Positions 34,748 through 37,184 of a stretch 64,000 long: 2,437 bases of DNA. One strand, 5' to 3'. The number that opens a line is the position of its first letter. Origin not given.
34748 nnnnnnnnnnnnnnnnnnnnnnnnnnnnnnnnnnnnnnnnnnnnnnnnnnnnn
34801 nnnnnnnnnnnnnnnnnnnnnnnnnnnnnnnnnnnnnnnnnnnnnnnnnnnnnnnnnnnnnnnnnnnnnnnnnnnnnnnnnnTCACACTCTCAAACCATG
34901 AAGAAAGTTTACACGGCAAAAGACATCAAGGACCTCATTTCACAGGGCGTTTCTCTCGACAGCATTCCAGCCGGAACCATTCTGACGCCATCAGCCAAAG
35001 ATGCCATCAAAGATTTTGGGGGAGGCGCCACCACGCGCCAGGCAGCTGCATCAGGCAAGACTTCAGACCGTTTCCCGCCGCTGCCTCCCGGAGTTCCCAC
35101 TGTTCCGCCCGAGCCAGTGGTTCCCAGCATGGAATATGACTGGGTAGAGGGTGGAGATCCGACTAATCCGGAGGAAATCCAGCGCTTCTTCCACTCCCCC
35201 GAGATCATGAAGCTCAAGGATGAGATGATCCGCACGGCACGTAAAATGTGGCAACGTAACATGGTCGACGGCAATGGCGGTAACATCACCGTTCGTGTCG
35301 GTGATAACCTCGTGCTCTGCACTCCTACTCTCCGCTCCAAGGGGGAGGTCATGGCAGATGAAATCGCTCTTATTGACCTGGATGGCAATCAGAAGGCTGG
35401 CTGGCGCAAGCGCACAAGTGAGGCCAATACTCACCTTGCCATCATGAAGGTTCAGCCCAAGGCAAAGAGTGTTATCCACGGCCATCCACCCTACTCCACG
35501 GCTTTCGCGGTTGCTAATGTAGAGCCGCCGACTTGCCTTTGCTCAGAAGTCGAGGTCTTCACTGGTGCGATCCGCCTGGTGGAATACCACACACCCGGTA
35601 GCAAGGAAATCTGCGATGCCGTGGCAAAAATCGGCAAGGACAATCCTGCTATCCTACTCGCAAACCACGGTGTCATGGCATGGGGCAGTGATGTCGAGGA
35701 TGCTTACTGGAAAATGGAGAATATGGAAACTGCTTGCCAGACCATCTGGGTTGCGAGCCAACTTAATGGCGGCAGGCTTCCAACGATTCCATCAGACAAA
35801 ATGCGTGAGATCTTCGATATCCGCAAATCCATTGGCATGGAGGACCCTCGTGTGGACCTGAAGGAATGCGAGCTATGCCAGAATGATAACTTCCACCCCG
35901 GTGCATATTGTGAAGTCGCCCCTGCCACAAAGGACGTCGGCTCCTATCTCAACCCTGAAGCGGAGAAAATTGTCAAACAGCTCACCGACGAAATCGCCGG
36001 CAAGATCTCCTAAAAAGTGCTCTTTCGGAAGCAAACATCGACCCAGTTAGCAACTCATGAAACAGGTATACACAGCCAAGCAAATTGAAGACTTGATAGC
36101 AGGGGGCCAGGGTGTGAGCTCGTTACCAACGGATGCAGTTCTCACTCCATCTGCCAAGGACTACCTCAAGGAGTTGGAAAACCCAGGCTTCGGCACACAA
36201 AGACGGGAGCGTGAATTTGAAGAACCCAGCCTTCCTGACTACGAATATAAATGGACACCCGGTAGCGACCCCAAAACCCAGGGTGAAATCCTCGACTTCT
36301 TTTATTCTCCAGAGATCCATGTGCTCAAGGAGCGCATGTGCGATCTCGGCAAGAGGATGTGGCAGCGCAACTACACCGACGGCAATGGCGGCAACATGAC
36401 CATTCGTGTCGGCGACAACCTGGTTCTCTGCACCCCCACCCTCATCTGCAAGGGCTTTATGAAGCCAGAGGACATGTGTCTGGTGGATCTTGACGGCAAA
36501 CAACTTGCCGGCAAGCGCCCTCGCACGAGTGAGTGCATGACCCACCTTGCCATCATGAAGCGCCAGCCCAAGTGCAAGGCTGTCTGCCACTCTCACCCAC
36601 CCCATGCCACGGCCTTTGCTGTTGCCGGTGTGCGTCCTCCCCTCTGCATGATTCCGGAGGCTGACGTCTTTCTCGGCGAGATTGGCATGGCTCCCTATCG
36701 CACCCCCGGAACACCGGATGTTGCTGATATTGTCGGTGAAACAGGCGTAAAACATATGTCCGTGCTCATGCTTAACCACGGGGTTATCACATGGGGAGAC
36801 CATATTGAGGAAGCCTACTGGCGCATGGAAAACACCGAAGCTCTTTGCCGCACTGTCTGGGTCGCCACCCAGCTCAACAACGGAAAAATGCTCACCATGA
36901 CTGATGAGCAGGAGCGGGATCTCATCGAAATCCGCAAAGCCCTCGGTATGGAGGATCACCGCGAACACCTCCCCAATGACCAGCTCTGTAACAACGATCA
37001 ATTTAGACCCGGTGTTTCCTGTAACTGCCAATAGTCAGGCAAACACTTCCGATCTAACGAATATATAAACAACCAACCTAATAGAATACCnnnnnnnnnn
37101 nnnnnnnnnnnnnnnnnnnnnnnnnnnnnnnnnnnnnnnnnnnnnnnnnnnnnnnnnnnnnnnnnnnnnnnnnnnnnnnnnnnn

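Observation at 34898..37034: Tandem paralogous aldolases with asymmetric encapsulation tags: only aldolase A has the C-terminal targeting helix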

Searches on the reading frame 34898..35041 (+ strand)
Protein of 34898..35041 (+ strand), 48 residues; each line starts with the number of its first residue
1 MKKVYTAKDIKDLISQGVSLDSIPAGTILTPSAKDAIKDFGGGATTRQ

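Call 32: search_protein_families(library=pfam, proteins=[window:34898-35041:+], max_evalue=10)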
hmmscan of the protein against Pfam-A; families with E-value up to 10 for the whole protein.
seq(48 aa): 0 families

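Call 33: search_protein_families(library=ncbifam, proteins=[window:34898-35041:+], max_evalue=10)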
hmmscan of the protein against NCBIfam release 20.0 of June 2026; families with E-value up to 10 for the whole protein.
seq(48 aa): 4 families
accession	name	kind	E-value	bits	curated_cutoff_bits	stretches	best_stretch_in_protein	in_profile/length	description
TIGR02536.1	eut_hyp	hypoth_equivalog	0.001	18.7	152.6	1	2-38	162-198/207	TIGR02536 family ethanolamine utilization protein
NF012001.0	PRK15457.1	equivalog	0.0082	15.9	193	1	1-41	1-42/233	ethanolamine utilization acetate kinase EutQ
NF006810.0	PRK09331.1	subfamily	0.11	11.2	301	1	4-43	9-48/397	Sep-tRNA:Cys-tRNA synthetase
TIGR02539.1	SepCysS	equivalog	0.17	10.8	365.25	1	12-44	3-35/370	O-phospho-L-seryl-tRNA:Cys-tRNA synthase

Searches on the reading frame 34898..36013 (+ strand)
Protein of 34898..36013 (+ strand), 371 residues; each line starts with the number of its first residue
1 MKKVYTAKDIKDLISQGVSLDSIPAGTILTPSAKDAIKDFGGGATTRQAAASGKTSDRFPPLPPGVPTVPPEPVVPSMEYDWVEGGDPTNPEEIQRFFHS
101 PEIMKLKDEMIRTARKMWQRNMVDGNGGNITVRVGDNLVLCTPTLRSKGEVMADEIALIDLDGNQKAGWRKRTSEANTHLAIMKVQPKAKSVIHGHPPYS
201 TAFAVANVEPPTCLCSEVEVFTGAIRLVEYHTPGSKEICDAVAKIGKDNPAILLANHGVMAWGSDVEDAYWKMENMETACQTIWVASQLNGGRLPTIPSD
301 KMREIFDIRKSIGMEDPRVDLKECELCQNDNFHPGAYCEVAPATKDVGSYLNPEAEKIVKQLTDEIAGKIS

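Call 4: search_protein_families(library=pfam, proteins=[window:34898-36013:+], max_evalue=0.01)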
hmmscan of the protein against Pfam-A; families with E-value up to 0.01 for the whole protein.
window:34898-36013:+ (371 aa): 1 family
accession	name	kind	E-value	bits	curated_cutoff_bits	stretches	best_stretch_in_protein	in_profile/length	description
PF00596.27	Aldolase_II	-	3.8e-46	157.7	22.2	1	109-282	2-181/183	Class II Aldolase and Adducin N-terminal domain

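Call 11: find_homologous_proteins(query=window:34898-36013:+, max_evalue=1e-20)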
Query window:34898-36013:+ (371 aa): 4453 proteins with E <= 1e-20 among 7883 candidates; the best 120 are listed.
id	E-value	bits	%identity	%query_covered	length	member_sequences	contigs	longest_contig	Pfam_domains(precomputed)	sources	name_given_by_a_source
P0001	1.0e-251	852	99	100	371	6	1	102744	PF00596.28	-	-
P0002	2.0e-218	743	86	100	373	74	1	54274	PF00596.28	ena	-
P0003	1.6e-214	730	84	100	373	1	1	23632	PF00596.28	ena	-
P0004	2.7e-214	729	84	100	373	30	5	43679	PF00596.28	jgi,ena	-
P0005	1.7e-205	700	80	100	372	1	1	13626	PF00596.28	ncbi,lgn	-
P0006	5.6e-203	692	80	98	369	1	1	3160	PF00596.28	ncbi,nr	ncbi:MAG: class II aldolase/adducin family protein, partial [Verrucomicrobiae bacterium]|nr:class II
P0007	8.6e-203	691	79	100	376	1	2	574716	PF00596.28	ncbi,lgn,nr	ncbi:MAG: class II aldolase/adducin family protein [Akkermansiaceae bacterium]|nr:class II aldolase/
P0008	2.0e-197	674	78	100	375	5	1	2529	PF00596.28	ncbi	-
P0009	2.9e-193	660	76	100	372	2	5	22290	PF00596.28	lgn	-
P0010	2.3e-192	657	76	100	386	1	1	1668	PF00596.28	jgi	-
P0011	3.5e-192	656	76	100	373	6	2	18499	PF00596.28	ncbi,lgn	-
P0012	3.9e-190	650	75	100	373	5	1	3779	PF00596.28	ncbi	-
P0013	1.2e-187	641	76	100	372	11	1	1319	PF00596.28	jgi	-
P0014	1.0e-183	628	72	100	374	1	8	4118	PF00596.28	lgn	-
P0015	9.2e-182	622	72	100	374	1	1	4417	PF00596.28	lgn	-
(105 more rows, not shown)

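Call 33: search_protein_families(library=ncbifam, proteins=[window:34898-36013:+], max_evalue=10)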
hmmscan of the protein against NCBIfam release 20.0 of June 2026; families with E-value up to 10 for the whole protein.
window:34898-36013:+ (371 aa): 38 families (the best 25 are shown)
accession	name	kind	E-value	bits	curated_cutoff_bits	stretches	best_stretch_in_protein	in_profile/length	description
NF043034.1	OxoTetrPhDc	equivalog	2.2e-35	122.3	250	1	105-288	4-190/205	3-oxo-tetronate 4-phosphate decarboxylase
NF040649.1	FucA_Meth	equivalog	4.9e-32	111.3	250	1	108-285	4-175/179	L-fuculose phosphate aldolase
NF005123.0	PRK06557.1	subfamily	2.2e-29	102.7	251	1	102-307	8-214/223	L-ribulose-5-phosphate 4-epimerase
NF005302.0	PRK06833.1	equivalog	2e-27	96.1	264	1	105-308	5-206/214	L-fuculose-phosphate aldolase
NF006208.0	PRK08333.1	equivalog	2.4e-27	95.8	267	1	106-284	5-180/189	aldolase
NF004527.0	PRK05874.1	equivalog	9.2e-26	90.7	308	1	110-305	11-206/218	L-fuculose-phosphate aldolase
NF006413.0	PRK08660.1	equivalog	9.5e-26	90.8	203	1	107-289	3-180/184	aldolase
NF005984.0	PRK08087.1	subfamily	5.7e-23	81.8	264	1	104-313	4-210/215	L-fuculose-phosphate aldolase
NF053831.1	RU1PAldHalo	equivalog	1.1e-22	80.6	300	1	121-301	18-195/208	ribulose-1-phosphate aldolase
NF004979.0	PRK06357.1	equivalog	2.3e-19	69.6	216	1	107-278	7-190/221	hypothetical protein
TIGR01086.1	fucA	equivalog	5.9e-19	68.7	400.25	1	104-313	3-209/214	L-fuculose-phosphate aldolase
TIGR03328.1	salvage_mtnB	equivalog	7e-19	68.1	137.05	1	111-278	2-183/194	methylthioribulose 1-phosphate dehydratase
NF006672.0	PRK09220.1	equivalog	1.2e-17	64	226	2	105-205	10-110/209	methylthioribulose 1-phosphate dehydratase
NF002963.0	PRK03634.1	equivalog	2.6e-17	62.8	170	2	171-305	113-259/274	rhamnulose-1-phosphate aldolase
NF009003.0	PRK12348.1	subfamily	3.2e-16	59.7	331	1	105-291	3-201/228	L-ribulose-5-phosphate 4-epimerase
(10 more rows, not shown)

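Call 34: search_solved_structures(query=window:34898-36013:+, max_evalue=0.00001, show_alignments=0)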
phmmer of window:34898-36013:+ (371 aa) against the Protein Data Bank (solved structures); distinct sequences matched with E-value up to 0.00001: 27.
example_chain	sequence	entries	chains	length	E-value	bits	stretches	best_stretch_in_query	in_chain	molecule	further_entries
6vop_A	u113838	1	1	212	4.1e-23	85.1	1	105-286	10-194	Aldolase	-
6voq_A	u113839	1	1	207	1.5e-21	80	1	105-286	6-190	Aldolase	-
6btd_A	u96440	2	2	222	2e-21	79.6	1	104-305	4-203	Fuculose phosphate aldolase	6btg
4c24_A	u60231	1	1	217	1.2e-20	77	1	106-309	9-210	L-FUCULOSE PHOSPHATE ALDOLASE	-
4c25_A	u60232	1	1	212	2.4e-20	76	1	106-303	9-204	L-FUCULOSE PHOSPHATE ALDOLASE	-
1dzw_P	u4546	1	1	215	1.9e-17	66.5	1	104-313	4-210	L-fuculose phosphate aldolase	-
7x78_A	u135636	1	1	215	2.1e-17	66.4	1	105-303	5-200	L-fuculose phosphate aldolase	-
1dzv_P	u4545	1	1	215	4e-17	65.4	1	104-314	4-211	L-fuculose phosphate aldolase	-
1dzz_P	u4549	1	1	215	4.9e-17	65.1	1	104-313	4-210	L-fuculose phosphate aldolase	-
1fua_A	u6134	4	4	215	4.9e-17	65.1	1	104-313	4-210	L-FUCULOSE-1-PHOSPHATE ALDOLASE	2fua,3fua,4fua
1dzy_P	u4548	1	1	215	5.1e-17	65.1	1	104-313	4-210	L-FUCULOSE-1-PHOSPHATE ALDOLASE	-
1dzx_P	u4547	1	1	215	5.4e-17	65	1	104-313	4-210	L-fuculose phosphate aldolase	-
1e4c_P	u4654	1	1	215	6.1e-17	64.8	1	104-314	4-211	L-FUCULOSE 1-PHOSPHATE ALDOLASE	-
1dzu_P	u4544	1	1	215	9.3e-17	64.2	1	104-313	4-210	L-fuculose phosphate aldolase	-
1e48_P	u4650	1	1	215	9.8e-17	64.1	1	104-314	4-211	L-FUCULOSE 1-PHOSPHATE ALDOLASE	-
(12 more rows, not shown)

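Call 64: predict_structure(alignment_id=A2)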
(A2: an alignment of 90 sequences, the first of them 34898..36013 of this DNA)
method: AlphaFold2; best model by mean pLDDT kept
length: 371 residues; sequences in the alignment: 90
mean_pLDDT: 87.8   pTM: 0.72
mean pLDDT of the five models: 87.8, 87.7, 87.4, 86.9, 86.9
residues with pLDDT >= 90: 234; 70-90: 93; 50-70: 31; < 50: 13
segments of 3 or more residues with pLDDT < 50: 46-48, 50-53
pLDDT, mean of each block of 10 residues (from residue 1): 92 94 95 94 58 66 93 87 96 98 97 94 78 98 89 96 97 93 96 96 94 83 92 92 95 95 96 94 90 85 88 82 74 57 51 84 91 65
secondary structure, 60 per line:
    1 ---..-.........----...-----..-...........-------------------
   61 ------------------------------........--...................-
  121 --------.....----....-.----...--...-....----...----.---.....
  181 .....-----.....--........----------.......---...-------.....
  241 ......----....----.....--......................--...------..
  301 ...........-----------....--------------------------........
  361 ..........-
elements in order: H7-15 H31-41 H91-98 H101-119 E129-133 E138-141 E157-160 E165-167 H176-185 E191-195 H198-205 H216-222 E226-228 H236-246 E251-254 E259-263 H266-287 H299-311 H323-326 H353-370

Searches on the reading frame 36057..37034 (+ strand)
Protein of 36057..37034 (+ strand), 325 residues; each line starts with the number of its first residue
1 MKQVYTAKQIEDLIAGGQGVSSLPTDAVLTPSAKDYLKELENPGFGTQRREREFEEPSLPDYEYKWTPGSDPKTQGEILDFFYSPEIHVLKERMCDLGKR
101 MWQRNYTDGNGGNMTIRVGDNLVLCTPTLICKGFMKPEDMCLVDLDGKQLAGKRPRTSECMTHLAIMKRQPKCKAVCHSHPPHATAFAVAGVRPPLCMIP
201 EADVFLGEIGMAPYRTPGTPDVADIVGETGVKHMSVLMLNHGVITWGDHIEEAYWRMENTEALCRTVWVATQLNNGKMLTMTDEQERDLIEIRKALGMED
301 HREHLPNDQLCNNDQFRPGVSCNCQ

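Call 4: search_protein_families(library=pfam, proteins=[window:36057-37034:+], max_evalue=0.01)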
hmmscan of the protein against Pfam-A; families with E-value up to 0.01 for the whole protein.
window:36057-37034:+ (325 aa): 1 family
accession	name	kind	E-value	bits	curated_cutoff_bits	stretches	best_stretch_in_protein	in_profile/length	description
PF00596.27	Aldolase_II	-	1.2e-45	156.1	22.2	1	92-266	1-181/183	Class II Aldolase and Adducin N-terminal domain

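Call 17: find_homologous_proteins(query=window:36057-37034:+, max_evalue=1e-20)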
Query window:36057-37034:+ (325 aa): 4274 proteins with E <= 1e-20 among 5462 candidates; the best 120 are listed.
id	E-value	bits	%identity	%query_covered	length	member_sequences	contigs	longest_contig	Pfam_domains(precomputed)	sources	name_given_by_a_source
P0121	3.7e-226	767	99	100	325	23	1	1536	PF00596.28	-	-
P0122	3.1e-202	689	87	100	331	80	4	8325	PF00596.28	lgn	-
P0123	3.1e-202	689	88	99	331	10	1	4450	PF00596.28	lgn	-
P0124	4.1e-199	679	87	99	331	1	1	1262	PF00596.28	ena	-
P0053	1.3e-176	605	64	82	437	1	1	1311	PF00596.28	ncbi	ncbi:MAG: class II aldolase/adducin family protein, partial [Opitutaceae bacterium]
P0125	3.1e-170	584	76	99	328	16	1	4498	PF00596.28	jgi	jgi:L-fuculose-phosphate aldolase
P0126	9.8e-170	582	74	99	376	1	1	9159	PF00596.28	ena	-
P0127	3.3e-165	567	73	99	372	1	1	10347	PF00596.28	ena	-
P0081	8.1e-161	553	71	99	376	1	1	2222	PF00596.28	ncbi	-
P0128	8.2e-160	549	70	99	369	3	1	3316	PF00596.28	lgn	-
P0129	6.7e-143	494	66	99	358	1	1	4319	PF00596.28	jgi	jgi:L-fuculose-phosphate aldolase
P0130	1.3e-141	490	65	99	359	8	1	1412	PF00596.28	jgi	jgi:L-fuculose-phosphate aldolase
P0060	1.7e-141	489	66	99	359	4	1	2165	PF00596.28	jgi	jgi:L-fuculose-phosphate aldolase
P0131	3.7e-141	488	65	99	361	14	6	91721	PF00596.28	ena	-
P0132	4.5e-141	488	66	99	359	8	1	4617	PF00596.28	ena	-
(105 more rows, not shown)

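Call 20: find_encoding_contigs(protein=P0126, flank=8000, max_places=3)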
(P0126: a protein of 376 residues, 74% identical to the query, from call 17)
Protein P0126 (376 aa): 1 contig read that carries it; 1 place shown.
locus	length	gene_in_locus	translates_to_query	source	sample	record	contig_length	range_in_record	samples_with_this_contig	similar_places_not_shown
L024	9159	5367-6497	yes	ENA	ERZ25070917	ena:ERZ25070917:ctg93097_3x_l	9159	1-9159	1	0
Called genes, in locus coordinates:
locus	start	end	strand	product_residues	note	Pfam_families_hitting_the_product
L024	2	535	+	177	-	?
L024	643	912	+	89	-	PF00936:BMC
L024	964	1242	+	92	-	PF00936:BMC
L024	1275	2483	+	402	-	PF00871:Acetate_kinase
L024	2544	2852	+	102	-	PF00936:BMC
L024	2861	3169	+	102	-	PF03319:EutN_CcmL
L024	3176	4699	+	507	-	PF00171:Aldedh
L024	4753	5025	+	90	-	PF03319:EutN_CcmL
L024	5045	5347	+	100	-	PF03319:EutN_CcmL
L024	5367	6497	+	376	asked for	PF00596:Aldolase_II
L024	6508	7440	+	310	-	PF00056:Ldh_1_N, PF02866:Ldh_1_C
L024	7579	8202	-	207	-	PF01322:Cytochrom_C_2 (faint)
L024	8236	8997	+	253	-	PF08220:HTH_DeoR, PF08279:HTH_11 (weak), PF00455:DeoRC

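Call 21: find_encoding_contigs(protein=P0127, flank=8000, max_places=3)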
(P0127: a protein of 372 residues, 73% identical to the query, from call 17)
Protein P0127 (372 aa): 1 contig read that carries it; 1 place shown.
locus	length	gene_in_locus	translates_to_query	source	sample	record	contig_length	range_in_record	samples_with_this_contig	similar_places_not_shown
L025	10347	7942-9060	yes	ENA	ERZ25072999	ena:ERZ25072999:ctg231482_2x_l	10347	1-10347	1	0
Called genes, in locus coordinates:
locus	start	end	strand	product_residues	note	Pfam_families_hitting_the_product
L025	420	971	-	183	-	PF00936:BMC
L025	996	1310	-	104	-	PF13375:RnfC_N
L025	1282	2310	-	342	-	PF01512:Complex1_51K, PF10531:SLBB, PF13534:Fer4_17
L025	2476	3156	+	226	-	PF06130:PTAC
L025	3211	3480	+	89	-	PF00936:BMC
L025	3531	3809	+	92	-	PF00936:BMC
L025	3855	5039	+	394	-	PF00871:Acetate_kinase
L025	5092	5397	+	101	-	PF00936:BMC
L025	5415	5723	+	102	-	PF03319:EutN_CcmL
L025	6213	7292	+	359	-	PF00171:Aldedh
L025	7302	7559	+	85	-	PF03319:EutN_CcmL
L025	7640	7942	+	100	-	PF03319:EutN_CcmL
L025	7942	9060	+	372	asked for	PF00596:Aldolase_II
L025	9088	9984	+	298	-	PF00056:Ldh_1_N, PF02866:Ldh_1_C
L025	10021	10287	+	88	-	PF08220:HTH_DeoR, PF08279:HTH_11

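Call 22: find_encoding_contigs(protein=P0125, flank=8000, max_places=3)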
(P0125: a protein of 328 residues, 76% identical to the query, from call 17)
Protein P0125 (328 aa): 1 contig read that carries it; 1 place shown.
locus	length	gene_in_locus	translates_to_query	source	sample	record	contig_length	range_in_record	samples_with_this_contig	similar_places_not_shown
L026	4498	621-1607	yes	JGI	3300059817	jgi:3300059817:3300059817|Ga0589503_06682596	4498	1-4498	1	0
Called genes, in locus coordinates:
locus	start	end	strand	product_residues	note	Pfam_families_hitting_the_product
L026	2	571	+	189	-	PF00596:Aldolase_II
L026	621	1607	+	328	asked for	PF00596:Aldolase_II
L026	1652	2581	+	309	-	PF00056:Ldh_1_N, PF02866:Ldh_1_C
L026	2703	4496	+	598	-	?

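Call 33: search_protein_families(library=ncbifam, proteins=[window:36057-37034:+], max_evalue=10)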
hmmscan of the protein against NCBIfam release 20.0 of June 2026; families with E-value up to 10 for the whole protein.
window:36057-37034:+ (325 aa): 38 families (the best 25 are shown)
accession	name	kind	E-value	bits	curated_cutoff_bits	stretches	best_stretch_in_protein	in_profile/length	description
NF043034.1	OxoTetrPhDc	equivalog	7e-37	127.2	250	1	90-285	5-200/205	3-oxo-tetronate 4-phosphate decarboxylase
NF040649.1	FucA_Meth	equivalog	5.8e-31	107.8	250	1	93-270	5-176/179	L-fuculose phosphate aldolase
NF005123.0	PRK06557.1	subfamily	1.8e-29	103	251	1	87-281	9-206/223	L-ribulose-5-phosphate 4-epimerase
NF006208.0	PRK08333.1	equivalog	9.3e-29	100.4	267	1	89-266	4-179/189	aldolase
NF005302.0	PRK06833.1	equivalog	1e-23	83.9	264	1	91-286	7-200/214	L-fuculose-phosphate aldolase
NF053831.1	RU1PAldHalo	equivalog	4e-21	75.4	300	1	105-281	18-193/208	ribulose-1-phosphate aldolase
NF005984.0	PRK08087.1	subfamily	8.5e-21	74.7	264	1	90-272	6-185/215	L-fuculose-phosphate aldolase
TIGR03328.1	salvage_mtnB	equivalog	7.7e-20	71.2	137.05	2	95-185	2-93/194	methylthioribulose 1-phosphate dehydratase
NF004979.0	PRK06357.1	equivalog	1.5e-19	70.2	216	1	92-262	8-190/221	hypothetical protein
TIGR01086.1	fucA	equivalog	6.7e-19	68.5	400.25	1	92-284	7-195/214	L-fuculose-phosphate aldolase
NF009003.0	PRK12348.1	subfamily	1.6e-18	67.2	331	1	106-276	23-202/228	L-ribulose-5-phosphate 4-epimerase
NF004527.0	PRK05874.1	equivalog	6e-18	65.2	308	1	96-274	13-193/218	L-fuculose-phosphate aldolase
NF006413.0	PRK08660.1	equivalog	6.6e-18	65.2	203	1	92-273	4-180/184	aldolase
NF006047.0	PRK08193.1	subfamily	1.7e-16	60.5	257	1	120-276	36-205/231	L-ribulose-5-phosphate 4-epimerase AraD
NF006672.0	PRK09220.1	equivalog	2.6e-16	59.6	226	2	92-188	13-109/209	methylthioribulose 1-phosphate dehydratase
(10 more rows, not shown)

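Call 65: predict_structure(alignment_id=A3)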
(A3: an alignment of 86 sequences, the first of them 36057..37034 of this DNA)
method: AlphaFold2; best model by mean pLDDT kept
length: 325 residues; sequences in the alignment: 86
mean_pLDDT: 90.9   pTM: 0.78
mean pLDDT of the five models: 90.9, 90.7, 89.7, 88.3, 87.2
residues with pLDDT >= 90: 236; 70-90: 71; 50-70: 14; < 50: 4
segments of 3 or more residues with pLDDT < 50: 46-48
pLDDT, mean of each block of 10 residues (from residue 1): 90 88 91 90 56 74 94 98 98 97 91 95 95 95 98 95 98 97 96 90 92 93 97 96 97 96 95 88 92 90 89 78 55
secondary structure, 60 per line:
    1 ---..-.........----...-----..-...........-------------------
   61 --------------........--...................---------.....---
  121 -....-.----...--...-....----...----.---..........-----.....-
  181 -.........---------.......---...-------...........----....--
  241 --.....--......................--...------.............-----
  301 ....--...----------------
elements in order: H7-15 H31-41 H75-82 H85-103 E113-117 E122-125 E141-144 E149-151 H160-169 E175-179 H182-190 H200-206 E210-212 H220-230 E235-238 E243-247 H250-271 H283-295 H301-304

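Call 70: find_related_loci(query=A3, collection=genome_contigs, flank=3000)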
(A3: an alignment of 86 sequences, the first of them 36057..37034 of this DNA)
Query A3 (325 aa) in genome_contigs; peptide patterns used: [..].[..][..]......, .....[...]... (x = any residue, [..] = any of these).
600 stretches matched a pattern (row limit reached: there are more); 597 encode a relative of the query (tblastn E <= 1e-3); the best 80 are kept; 80 distinct loci.
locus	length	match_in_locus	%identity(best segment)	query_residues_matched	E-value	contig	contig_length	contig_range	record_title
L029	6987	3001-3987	86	1-323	0e+0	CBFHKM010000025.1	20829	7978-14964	MAG: Oceaniferula sp. isolate AGTU_31C_bin_60_strict genome assembly, contig: AGTU_31C_bin_60_strict_c25, whole genome s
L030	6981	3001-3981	79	1-321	2e-176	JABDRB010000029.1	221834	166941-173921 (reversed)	MAG: Akkermansiaceae bacterium isolate Site_C18 k127_1431883, whole genome shotgun sequence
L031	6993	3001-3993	77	1-325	6e-175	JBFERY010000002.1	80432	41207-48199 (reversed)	MAG: Oceaniferula sp. isolate Mix_mud06.2021.04.3 k141_2915739_length_80432_cov_12.1216, whole genome shotgun sequence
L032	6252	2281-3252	64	2-323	1e-144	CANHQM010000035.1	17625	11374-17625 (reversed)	MAG: Akkermansiaceae bacterium isolate RE-27jun17-23 genome assembly, contig: RE-27jun17-C2189, whole genome shotgun seq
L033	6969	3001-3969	63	1-323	2e-144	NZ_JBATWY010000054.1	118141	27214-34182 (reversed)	MAG: Haloferula sp. isolate MFD12162_ilm_asm_bin33 k127_219243, whole genome shotgun sequence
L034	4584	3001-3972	64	2-323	3e-144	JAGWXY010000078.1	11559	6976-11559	MAG: Verrucomicrobia bacterium isolate REEB478 contig-150_10269, whole genome shotgun sequence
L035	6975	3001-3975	63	1-323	4e-143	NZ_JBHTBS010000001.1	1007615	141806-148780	Haloferula chungangensis strain CCUG 61920 GCM70025284_112, whole genome shotgun sequence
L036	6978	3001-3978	64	2-323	3e-142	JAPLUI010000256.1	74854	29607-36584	MAG: Verrucomicrobia bacterium isolate LacPavin_0419_WC70L_MAG_62_22 LacPavin_0419_WC70L_scaffold_499617, whole genome s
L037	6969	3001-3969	64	2-323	5e-142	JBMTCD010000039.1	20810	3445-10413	MAG: Luteolibacter sp. isolate LKB_V4_S16_100percent_par_LKB_V4_S16_metabat.76 NODE_1791_length_20810_cov_5.027656, whol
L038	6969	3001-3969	64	2-322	7e-142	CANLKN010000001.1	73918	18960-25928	MAG: Akkermansiaceae bacterium isolate ZE-15may19-223 genome assembly, contig: ZE-15May19-c173, whole genome shotgun seq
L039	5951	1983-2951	63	1-323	1e-141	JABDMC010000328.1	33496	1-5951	MAG: Akkermansiaceae bacterium isolate SS_bin_91 k127_185920, whole genome shotgun sequence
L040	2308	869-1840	63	2-323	3e-150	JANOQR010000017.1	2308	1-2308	MAG: Luteolibacter sp. isolate VAR_4_metabat_297 VAR_4_k141_1801241, whole genome shotgun sequence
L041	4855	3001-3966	62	1-322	2e-141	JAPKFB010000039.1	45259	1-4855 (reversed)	MAG: Roseibacillus sp. isolate ANT-131 NODE_293_length_45259_cov_8.100611, whole genome shotgun sequence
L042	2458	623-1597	62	2-323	1e-149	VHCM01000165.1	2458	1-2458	MAG: Verrucomicrobia bacterium isolate M_surface_10_m2_023 M_surface_10_m2_023_Ga0194123_10058407, whole genome shotgun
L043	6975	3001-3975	63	2-322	2e-141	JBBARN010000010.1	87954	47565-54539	MAG: Luteolibacter sp. isolate EUL_220 ctg10-EUL_220, whole genome shotgun sequence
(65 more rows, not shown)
